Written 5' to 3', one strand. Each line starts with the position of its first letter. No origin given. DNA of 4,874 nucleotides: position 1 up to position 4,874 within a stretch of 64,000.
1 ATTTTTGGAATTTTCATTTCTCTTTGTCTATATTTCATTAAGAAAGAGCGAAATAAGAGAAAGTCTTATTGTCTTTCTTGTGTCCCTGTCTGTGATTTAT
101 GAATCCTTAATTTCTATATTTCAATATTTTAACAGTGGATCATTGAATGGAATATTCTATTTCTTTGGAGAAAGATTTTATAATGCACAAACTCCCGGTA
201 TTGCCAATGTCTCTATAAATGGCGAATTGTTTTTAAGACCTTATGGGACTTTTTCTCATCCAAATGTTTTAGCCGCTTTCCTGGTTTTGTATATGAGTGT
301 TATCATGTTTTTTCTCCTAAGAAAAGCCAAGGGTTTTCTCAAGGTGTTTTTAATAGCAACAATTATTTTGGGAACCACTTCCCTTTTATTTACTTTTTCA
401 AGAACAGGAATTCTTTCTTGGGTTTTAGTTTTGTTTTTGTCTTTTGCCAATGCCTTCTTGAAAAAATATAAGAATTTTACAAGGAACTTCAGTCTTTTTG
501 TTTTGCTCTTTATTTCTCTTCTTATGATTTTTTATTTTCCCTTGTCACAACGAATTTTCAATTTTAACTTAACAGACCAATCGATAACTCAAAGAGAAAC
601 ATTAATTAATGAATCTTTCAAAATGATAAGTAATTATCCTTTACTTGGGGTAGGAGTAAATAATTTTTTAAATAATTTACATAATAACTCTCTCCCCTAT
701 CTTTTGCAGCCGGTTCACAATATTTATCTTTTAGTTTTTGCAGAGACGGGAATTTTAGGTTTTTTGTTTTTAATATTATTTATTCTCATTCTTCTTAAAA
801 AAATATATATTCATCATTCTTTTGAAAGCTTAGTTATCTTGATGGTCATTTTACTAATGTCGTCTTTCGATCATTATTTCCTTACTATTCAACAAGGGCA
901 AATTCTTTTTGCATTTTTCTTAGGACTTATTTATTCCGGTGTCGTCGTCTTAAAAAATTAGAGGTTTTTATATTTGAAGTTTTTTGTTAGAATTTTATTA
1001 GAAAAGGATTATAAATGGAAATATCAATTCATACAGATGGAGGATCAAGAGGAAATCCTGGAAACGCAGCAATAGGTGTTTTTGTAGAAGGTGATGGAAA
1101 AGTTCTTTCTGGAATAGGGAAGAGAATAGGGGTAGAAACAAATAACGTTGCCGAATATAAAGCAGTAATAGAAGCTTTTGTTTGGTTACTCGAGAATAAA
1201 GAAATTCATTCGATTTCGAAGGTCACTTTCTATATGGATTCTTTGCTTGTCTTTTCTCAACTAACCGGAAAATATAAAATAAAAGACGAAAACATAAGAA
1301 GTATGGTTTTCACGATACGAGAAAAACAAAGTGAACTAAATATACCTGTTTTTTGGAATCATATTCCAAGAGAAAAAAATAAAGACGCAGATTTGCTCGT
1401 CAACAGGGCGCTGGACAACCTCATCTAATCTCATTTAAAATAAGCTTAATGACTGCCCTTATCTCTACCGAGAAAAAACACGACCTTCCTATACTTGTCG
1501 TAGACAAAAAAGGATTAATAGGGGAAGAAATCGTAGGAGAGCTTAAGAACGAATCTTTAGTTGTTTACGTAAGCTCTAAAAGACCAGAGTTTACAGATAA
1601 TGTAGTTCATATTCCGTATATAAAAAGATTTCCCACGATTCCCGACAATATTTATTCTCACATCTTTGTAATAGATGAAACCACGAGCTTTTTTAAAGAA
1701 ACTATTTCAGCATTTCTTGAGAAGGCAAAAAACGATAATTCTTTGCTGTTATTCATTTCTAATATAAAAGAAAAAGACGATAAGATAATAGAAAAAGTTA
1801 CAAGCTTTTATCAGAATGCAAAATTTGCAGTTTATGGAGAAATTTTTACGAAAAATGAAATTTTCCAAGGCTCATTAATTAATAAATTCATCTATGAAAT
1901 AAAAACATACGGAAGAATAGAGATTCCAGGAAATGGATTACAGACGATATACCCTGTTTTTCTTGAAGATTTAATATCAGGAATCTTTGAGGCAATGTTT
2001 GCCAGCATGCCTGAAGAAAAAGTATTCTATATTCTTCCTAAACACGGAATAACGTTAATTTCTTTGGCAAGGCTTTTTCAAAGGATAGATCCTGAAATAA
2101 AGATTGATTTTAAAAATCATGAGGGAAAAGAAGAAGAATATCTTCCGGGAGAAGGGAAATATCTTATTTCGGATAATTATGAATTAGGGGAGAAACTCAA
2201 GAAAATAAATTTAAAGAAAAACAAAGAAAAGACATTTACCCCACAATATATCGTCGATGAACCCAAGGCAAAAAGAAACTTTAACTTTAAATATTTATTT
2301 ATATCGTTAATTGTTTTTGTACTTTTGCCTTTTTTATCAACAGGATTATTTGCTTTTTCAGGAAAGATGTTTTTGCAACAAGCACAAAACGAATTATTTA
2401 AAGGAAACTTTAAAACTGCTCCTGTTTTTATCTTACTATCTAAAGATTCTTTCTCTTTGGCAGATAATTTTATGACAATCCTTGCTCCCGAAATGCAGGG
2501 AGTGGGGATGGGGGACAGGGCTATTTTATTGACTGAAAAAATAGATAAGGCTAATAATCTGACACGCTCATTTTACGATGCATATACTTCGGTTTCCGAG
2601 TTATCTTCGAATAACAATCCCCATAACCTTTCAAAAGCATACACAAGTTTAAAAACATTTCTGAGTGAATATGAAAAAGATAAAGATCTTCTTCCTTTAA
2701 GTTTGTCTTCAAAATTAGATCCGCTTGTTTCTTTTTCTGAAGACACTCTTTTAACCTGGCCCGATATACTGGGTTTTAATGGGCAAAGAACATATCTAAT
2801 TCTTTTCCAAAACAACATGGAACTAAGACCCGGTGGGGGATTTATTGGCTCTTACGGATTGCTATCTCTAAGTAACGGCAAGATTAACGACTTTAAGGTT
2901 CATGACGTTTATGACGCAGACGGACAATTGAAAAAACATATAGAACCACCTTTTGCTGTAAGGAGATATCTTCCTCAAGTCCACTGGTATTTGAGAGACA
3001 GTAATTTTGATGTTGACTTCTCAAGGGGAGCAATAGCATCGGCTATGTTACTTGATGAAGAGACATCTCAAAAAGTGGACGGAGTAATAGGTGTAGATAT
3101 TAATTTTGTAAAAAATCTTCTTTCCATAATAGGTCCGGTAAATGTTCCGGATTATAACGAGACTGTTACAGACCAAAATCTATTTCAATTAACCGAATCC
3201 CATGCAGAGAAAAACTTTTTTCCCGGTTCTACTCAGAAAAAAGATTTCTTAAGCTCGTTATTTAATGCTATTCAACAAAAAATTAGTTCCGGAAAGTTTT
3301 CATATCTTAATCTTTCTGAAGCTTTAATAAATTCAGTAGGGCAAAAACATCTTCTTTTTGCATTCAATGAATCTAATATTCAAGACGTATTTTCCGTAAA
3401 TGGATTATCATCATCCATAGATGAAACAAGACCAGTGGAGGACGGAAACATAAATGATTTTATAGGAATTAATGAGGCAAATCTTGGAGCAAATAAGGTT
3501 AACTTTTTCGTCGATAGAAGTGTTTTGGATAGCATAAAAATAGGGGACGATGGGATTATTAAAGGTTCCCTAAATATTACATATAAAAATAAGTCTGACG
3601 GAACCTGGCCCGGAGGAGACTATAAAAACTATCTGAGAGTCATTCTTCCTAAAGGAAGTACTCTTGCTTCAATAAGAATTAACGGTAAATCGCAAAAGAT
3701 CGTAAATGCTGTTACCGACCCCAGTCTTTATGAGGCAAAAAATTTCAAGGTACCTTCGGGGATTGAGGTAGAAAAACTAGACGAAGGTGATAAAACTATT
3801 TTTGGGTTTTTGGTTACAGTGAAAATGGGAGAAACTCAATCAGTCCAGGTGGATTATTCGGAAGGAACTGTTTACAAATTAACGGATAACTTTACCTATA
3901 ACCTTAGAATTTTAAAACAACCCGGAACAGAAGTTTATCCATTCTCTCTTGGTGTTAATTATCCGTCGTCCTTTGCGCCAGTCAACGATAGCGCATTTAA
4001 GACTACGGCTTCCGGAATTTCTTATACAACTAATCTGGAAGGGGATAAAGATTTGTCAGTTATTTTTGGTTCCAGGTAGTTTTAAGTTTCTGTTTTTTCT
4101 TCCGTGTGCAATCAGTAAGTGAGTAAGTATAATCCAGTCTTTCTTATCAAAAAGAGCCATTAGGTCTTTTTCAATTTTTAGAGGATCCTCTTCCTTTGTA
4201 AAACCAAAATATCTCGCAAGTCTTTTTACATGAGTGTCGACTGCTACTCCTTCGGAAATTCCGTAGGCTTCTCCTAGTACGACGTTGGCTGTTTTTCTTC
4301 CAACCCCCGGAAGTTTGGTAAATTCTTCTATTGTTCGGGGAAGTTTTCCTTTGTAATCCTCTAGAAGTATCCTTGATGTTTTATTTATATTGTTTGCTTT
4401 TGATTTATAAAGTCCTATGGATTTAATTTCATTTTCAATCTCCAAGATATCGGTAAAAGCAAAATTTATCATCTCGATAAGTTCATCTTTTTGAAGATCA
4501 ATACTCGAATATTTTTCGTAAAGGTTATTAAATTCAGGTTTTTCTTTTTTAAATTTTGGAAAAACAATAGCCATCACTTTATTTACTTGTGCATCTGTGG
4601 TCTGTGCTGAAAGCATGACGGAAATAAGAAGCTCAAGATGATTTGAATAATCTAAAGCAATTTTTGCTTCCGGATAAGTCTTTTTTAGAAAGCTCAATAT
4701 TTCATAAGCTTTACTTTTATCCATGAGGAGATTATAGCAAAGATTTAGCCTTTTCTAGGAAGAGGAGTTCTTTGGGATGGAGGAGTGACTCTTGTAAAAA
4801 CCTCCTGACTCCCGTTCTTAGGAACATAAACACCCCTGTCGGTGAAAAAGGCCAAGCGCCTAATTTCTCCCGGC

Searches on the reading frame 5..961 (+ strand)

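Call 55: search_protein_families(library=pfam, proteins=[window:5-961:+], max_evalue=0.00001)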
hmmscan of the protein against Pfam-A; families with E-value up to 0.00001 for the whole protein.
window:5-961:+ (318 aa): 1 family
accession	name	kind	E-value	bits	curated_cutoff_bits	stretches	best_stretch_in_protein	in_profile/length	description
PF04932.20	Wzy_C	-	3.9e-18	66.1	31.7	1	119-257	2-149/149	O-Antigen ligase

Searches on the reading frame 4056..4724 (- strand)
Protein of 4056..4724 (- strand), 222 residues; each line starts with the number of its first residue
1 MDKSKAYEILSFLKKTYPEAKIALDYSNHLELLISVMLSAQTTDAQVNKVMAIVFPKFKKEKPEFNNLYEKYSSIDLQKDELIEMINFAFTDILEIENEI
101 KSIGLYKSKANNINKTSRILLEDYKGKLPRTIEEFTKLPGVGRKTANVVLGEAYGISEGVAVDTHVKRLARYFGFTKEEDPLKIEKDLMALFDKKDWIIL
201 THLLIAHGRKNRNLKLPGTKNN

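Call 55: search_protein_families(library=pfam, proteins=[window:4056-4724:-], max_evalue=0.00001)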
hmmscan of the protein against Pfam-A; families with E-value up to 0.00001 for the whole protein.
window:4056-4724:- (222 aa): 2 families
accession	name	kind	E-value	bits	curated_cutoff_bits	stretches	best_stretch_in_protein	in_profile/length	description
PF00730.31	HhH-GPD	-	7.9e-17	62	26.2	1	34-192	1-106/108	HhH-GPD superfamily base excision DNA repair protein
PF00633.29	HHH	-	1.1e-09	38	24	1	124-150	2-28/30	Helix-hairpin-helix motif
